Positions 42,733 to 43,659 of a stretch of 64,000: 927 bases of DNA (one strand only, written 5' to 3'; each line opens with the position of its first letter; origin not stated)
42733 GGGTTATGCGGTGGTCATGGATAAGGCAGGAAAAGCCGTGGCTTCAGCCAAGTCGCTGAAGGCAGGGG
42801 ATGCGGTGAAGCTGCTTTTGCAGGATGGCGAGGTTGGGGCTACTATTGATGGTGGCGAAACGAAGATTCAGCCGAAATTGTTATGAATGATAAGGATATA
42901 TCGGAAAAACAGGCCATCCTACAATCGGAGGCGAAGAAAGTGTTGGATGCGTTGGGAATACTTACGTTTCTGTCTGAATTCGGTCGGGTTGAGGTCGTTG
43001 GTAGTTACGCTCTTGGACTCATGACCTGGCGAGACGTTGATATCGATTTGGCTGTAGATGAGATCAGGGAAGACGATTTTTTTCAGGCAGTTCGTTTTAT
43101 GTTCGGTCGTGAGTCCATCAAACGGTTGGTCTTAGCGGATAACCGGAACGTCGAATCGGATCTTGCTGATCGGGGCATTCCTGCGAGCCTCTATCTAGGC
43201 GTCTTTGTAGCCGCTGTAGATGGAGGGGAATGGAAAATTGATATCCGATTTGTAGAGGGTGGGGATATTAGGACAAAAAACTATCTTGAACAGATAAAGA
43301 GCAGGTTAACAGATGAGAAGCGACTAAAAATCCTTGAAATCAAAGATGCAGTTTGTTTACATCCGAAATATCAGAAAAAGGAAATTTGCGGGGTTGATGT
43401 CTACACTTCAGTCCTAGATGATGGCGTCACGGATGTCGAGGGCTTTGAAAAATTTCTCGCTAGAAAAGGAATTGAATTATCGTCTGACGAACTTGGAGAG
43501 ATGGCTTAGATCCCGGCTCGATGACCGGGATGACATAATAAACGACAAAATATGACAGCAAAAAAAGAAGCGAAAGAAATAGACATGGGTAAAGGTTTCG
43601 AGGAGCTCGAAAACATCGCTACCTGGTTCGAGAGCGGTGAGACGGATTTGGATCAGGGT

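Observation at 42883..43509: AT-rich nucleotidyltransferase-fold gene inserted between xseA and xseB with translational coupling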

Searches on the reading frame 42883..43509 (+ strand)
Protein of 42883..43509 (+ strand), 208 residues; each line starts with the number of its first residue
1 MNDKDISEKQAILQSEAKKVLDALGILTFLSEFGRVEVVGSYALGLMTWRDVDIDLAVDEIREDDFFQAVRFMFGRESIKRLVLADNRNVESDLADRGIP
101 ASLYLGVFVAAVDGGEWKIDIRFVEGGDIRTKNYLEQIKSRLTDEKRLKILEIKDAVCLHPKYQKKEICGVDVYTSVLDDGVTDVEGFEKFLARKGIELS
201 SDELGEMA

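Call 4: search_protein_families(library=pfam, proteins=[window:42883-43509:+], max_evalue=0.1)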
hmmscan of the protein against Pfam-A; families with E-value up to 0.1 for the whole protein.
window:42883-43509:+ (208 aa): 1 family
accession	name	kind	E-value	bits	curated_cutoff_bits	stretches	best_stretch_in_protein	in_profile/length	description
PF01909.29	NTP_transf_2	-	0.025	15.4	21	1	34-59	15-39/93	Nucleotidyltransferase domain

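Call 5: search_protein_families(library=ncbifam, proteins=[window:42883-43509:+], max_evalue=0.1)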
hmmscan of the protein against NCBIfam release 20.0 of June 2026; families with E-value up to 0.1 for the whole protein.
window:42883-43509:+ (208 aa): 1 family
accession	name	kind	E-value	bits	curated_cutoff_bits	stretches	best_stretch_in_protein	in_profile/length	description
NF006065.0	PRK08207.2-4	equivalog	0.016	14.2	922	1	120-176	41-96/484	coproporphyrinogen III oxidase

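Call 6: search_protein_families(library=padloc, proteins=[window:42883-43509:+], max_evalue=1)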
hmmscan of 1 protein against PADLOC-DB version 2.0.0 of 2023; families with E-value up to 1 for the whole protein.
window:42883-43509:+ (208 aa): 0 families

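Call 7: find_homologous_proteins(query=window:42883-43506:+, max_evalue=0.001)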
Query window:42883-43506:+ (208 aa): 23 proteins with E <= 0.001 among 612 candidates.
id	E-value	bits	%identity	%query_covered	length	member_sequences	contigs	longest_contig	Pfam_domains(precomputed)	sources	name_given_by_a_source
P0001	9.2e-129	445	100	100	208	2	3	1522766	-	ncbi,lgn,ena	-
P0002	7.7e-66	240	55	94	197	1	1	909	-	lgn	-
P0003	1.3e-64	236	54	94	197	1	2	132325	-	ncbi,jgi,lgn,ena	ncbi:MAG: hypothetical protein WC641_02965 [Patescibacteria group bacterium]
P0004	3.2e-64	234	54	94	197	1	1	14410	-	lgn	-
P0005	1.3e-63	232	54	92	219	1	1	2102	-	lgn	-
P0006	4.2e-62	228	53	94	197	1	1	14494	-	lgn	-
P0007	6.5e-34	136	39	94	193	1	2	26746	-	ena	-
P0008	5.7e-32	129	38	92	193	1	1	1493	-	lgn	-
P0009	1.2e-29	122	40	90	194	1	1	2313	-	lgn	-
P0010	7.7e-29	119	39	97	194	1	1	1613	-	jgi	jgi:hypothetical protein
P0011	5.1e-27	113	39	85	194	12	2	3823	-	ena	-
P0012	1.1e-26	112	40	90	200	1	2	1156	-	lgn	-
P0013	6.6e-26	109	38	92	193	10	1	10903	-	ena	-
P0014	1.9e-24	105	38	89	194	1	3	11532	-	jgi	jgi:hypothetical protein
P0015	2.0e-24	105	38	91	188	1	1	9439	-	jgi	jgi:hypothetical protein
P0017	2.0e-22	98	35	86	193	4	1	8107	-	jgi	jgi:hypothetical protein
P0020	3.1e-21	94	31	93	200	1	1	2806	-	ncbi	-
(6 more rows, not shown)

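Call 8: search_solved_structures(query=window:42883-43506:+, max_evalue=10, show_alignments=3)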
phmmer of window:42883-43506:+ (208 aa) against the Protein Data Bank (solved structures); distinct sequences matched with E-value up to 10: 2.
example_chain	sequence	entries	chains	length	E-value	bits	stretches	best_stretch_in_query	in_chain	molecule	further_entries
2dfx_I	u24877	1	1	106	0.53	13.3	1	105-157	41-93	Colicin-E5 immunity protein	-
2fhz_A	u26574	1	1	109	0.56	13.2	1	105-157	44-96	Colicin-E5 immunity protein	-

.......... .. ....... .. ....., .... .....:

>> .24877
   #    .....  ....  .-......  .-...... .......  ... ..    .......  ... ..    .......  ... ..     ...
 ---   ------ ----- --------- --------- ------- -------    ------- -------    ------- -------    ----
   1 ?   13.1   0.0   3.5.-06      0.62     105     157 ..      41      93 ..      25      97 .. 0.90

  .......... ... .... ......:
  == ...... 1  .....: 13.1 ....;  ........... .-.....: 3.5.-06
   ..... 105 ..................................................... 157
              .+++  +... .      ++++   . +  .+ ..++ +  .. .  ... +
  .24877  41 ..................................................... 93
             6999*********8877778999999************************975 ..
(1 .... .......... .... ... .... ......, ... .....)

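Call 10: find_encoding_contigs(protein=P0003, flank=6000, max_places=3)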
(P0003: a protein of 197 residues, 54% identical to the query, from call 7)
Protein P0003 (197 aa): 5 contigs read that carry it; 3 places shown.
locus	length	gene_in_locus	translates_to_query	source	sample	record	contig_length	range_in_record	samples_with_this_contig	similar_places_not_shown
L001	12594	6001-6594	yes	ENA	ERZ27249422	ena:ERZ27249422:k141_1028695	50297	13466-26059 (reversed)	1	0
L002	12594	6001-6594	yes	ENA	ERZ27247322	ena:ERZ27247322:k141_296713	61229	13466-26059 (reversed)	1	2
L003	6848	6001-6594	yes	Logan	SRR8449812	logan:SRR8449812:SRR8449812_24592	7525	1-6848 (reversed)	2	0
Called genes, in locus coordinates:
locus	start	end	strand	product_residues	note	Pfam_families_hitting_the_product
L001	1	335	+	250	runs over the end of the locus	PF00160:Pro_isomerase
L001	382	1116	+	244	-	-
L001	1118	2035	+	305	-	PF10648:Gmad2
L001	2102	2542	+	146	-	-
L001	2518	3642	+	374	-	PF09587:PGA_cap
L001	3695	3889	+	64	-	-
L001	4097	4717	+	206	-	-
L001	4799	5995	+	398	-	PF13742:tRNA_anti_2, PF01336:tRNA_anti-codon (weak), PF02601:Exonuc_VII_L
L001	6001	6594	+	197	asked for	-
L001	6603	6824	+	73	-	PF02609:Exonuc_VII_S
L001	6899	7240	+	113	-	PF04020:Phage_holin_4_2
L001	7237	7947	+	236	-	PF00696:AA_kinase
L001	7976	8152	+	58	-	-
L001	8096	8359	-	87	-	-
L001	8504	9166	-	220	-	-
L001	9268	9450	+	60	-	-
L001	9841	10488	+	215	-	PF00466:Ribosomal_L10, PF27436:RL10_C (weak)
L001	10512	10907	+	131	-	PF16320:Ribosomal_L12_N, PF00542:Ribosomal_L12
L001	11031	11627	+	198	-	-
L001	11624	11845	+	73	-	-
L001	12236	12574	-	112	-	-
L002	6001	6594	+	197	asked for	-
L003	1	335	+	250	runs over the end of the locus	PF00160:Pro_isomerase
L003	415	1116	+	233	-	-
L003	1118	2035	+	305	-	PF10648:Gmad2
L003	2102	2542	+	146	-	-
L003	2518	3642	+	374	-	PF09587:PGA_cap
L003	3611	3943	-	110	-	-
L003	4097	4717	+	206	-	-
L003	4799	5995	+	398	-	PF13742:tRNA_anti_2, PF01336:tRNA_anti-codon (weak), PF02601:Exonuc_VII_L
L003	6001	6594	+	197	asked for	-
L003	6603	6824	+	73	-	PF02609:Exonuc_VII_S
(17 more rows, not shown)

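Call 11: find_encoding_contigs(protein=P0001, flank=3000, max_places=3)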
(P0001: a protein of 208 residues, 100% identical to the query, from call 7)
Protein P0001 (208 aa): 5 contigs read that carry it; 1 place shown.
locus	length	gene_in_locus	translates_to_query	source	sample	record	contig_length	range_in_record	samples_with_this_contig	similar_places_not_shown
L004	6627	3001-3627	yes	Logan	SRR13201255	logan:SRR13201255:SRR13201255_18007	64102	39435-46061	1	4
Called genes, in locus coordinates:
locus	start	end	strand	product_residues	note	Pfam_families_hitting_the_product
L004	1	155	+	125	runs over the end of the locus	-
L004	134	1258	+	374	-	PF09587:PGA_cap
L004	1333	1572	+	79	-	-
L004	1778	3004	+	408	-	PF13742:tRNA_anti_2, PF02601:Exonuc_VII_L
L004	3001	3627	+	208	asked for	-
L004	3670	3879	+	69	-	PF02609:Exonuc_VII_S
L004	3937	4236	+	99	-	PF04020:Phage_holin_4_2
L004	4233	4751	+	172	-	-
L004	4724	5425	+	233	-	PF00696:AA_kinase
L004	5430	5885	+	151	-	PF12158:DUF3592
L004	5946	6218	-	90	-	-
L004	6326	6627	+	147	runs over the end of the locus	-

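Call 12: find_encoding_contigs(protein=P0007, flank=5000, max_places=2)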
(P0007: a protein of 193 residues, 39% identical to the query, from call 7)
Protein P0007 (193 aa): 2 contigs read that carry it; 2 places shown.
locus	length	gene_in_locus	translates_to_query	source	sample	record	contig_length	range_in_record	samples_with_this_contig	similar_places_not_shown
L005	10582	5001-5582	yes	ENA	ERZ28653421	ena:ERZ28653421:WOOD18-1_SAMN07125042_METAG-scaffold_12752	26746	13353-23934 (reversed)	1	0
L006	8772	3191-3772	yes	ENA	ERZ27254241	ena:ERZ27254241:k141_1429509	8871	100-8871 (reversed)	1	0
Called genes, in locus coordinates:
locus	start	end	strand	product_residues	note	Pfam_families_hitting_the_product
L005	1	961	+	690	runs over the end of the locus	PF00133:tRNA-synt_1, PF13603:tRNA-synt_1_2 (faint), PF09334:tRNA-synt_1g, PF00133:tRNA-synt_1, PF09334:tRNA-synt_1g (weak), PF08264:Anticodon_1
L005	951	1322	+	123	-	-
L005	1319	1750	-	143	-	PF14693:Ribosomal_TL5_C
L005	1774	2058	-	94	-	-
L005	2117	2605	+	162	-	PF02075:RuvC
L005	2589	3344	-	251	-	PF03372:Exo_endo_phos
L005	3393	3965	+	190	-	PF01330:RuvA_N, PF14520:HHH_5, PF07499:RuvA_C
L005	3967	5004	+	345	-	PF05496:RuvB_N, PF00004:AAA, PF07728:AAA_5, PF17864:AAA_lid_4, PF05491:WHD_RuvB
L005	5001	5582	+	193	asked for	-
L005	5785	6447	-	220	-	PF13483:Lactamase_B_3, PF12706:Lactamase_B_2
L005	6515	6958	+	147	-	-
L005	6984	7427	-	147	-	-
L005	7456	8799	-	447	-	PF00206:Lyase_1, PF08328:ASL_C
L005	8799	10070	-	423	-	PF00709:Adenylsucc_synt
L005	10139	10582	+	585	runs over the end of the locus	PF01807:Zn_ribbon_DnaG, PF08275:DNAG_N, PF01751:Toprim, PF13155:Toprim_2, PF13362:Toprim_3 (weak), PF13662:Toprim_4, PF10410:DnaB_bind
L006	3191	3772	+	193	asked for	-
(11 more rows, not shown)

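Call 13: find_encoding_contigs(protein=P0013, flank=5000, max_places=2)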
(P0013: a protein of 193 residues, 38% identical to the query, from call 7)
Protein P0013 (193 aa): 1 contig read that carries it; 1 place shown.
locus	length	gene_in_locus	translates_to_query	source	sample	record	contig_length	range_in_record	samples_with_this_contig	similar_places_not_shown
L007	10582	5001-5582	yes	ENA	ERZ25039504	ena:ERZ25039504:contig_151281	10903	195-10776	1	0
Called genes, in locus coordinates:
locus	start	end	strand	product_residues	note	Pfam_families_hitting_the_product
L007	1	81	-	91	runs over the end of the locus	?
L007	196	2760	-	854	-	PF12704:MacB_PCD, PF02687:FtsX, PF12704:MacB_PCD, PF02687:FtsX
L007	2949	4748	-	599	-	PF13676:TIR_2, PF00069:Pkinase, PF07714:PK_Tyr_Ser-Thr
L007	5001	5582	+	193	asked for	-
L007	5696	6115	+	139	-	-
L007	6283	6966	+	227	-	PF13281:MAP3K_TRAF_bd (weak), PF20308:TPR-S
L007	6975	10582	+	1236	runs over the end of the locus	PF13191:AAA_16, PF20703:nSTAND1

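Call 14: find_encoding_contigs(protein=P0014, flank=5000, max_places=2)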
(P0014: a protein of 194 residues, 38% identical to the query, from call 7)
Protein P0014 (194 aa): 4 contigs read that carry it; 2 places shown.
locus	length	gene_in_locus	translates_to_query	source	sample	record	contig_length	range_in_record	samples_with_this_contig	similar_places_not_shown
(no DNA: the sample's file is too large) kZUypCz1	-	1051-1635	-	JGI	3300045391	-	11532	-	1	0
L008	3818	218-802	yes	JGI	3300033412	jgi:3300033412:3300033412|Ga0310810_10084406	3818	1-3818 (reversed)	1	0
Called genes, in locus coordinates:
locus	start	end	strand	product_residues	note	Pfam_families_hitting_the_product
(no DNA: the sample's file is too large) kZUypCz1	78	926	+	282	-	PF13489:Methyltransf_23, PF01209:Ubie_methyltran, PF02353:CMAS (weak), PF13847:Methyltransf_31, PF08241:Methyltransf_11, PF08242:Methyltransf_12, PF13649:Methyltransf_25, PF20922:Anamorsin_N (weak)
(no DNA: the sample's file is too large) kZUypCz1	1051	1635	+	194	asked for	-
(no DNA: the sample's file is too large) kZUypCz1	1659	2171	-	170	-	-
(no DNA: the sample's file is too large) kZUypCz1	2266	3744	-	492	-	PF00078:RVT_1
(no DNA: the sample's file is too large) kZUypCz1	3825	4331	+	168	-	PF00903:Glyoxalase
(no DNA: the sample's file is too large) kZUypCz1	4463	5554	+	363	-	PF00413:Peptidase_M10 (faint)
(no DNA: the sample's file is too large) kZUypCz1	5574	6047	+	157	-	PF00903:Glyoxalase (weak)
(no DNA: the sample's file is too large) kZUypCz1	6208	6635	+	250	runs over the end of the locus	PF00106:adh_short, PF08659:KR, PF13460:NAD_binding_10 (weak), PF13561:adh_short_C2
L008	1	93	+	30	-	?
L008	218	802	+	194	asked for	-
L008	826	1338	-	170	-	-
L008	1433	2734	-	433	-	PF00078:RVT_1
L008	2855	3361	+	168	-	PF00903:Glyoxalase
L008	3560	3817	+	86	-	?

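Call 15: find_encoding_contigs(protein=P0006, flank=5000, max_places=2)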
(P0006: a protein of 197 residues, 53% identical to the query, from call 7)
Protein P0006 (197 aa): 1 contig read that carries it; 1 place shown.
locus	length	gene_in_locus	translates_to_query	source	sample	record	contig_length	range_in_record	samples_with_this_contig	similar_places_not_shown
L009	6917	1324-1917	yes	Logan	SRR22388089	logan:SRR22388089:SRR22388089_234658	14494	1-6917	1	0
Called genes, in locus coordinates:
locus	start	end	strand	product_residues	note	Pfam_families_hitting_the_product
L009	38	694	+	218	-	PF03575:Peptidase_S51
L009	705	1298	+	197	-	PF01725:Ham1p_like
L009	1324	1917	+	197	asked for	-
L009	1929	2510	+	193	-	PF00561:Abhydrolase_1 (weak), PF06821:Ser_hydrolase, PF12697:Abhydrolase_6 (weak)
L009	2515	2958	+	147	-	PF00293:NUDIX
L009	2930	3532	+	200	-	PF00293:NUDIX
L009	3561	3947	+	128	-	PF00293:NUDIX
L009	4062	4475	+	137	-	PF04463:2-thiour_desulf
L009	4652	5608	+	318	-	PF00251:Glyco_hydro_32N (faint)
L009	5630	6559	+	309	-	PF01297:ZnuA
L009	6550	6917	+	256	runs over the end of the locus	PF00005:ABC_tran, PF00004:AAA (faint), PF13304:AAA_21 (faint)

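Call 16: search_solved_structures(query=A1, max_evalue=10, show_alignments=3)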
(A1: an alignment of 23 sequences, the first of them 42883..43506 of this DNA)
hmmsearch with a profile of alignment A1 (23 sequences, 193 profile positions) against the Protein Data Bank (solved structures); distinct sequences matched with E-value up to 10: 5.
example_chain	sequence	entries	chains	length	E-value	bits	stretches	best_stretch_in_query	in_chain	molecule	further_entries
6d7j_A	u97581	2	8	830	0.075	15.6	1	85-145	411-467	Beta-Glucuronidase | Glycosyl hydrolase family 2, TIM barrel domain protein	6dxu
2kyr_A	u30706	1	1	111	0.11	15.1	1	128-187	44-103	Fructose-like phosphotransferase enzyme IIB component 1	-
3o4o_B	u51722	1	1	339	0.32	13.5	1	92-156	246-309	Interleukin-1 receptor accessory protein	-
4dep_C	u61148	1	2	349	0.34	13.5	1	92-156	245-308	Interleukin-1 receptor accessory protein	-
9i7x_A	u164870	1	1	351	0.35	13.4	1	92-156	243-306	Interleukin-1 receptor accessory protein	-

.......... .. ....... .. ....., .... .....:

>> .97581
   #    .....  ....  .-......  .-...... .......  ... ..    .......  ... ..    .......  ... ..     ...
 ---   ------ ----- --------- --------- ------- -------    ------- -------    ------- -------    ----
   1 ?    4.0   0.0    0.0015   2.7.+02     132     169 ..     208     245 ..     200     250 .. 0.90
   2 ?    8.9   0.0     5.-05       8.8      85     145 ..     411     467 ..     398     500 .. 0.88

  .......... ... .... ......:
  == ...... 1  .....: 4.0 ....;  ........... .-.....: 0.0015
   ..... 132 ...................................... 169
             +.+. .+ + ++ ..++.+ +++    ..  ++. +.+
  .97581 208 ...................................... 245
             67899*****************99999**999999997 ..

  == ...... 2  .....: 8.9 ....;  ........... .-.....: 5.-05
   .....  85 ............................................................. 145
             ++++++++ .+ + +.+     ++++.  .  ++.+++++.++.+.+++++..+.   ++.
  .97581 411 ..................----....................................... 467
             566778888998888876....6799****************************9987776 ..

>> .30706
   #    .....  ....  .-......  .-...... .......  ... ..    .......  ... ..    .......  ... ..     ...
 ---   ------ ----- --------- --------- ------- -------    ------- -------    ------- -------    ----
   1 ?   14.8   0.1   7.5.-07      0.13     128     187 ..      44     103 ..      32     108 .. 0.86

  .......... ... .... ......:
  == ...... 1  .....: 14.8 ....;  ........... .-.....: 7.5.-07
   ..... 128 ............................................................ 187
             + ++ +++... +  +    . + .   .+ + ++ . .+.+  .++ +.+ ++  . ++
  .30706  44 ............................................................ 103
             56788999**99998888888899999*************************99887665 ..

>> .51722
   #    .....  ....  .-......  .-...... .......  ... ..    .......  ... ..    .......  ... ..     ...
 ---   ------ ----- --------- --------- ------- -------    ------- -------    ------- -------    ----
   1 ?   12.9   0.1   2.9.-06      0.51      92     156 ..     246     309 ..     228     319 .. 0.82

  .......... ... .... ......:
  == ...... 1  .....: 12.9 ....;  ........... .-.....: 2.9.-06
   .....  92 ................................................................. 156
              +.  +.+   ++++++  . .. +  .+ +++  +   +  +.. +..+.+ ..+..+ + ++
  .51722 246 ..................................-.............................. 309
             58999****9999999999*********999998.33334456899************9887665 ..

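Call 17: search_protein_families(library=pfam, alignment_id=A1, max_evalue=1)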
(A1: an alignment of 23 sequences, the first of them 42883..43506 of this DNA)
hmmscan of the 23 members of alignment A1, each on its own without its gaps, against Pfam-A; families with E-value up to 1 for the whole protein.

A. member 1, window:42883-43506:+ (208 aa): 1 family
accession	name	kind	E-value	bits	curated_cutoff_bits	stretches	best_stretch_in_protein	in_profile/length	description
PF01909.29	NTP_transf_2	-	0.025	15.4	21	1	34-59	15-39/93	Nucleotidyltransferase domain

B. families by the number of members that match (of 23 scanned): 7 families
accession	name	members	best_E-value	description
PF01909.29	NTP_transf_2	9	0.0082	Nucleotidyltransferase domain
PF01417.26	ENTH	2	0.027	ENTH domain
PF22205.1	Csm6_6H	2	0.082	Csm6 6H domain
PF06042.17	NTP_transf_6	1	0.019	Nucleotidyltransferase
PF04136.21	COG3_N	1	0.059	Conserved oligomeric Golgi complex subunit 3, N-terminal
PF25365.1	DUF7881_N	1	0.13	Domain of unknown function (DUF7881) N-terminal domain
PF10995.13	CBP_BcsE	1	0.19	Cellulose biosynthesis protein BcsE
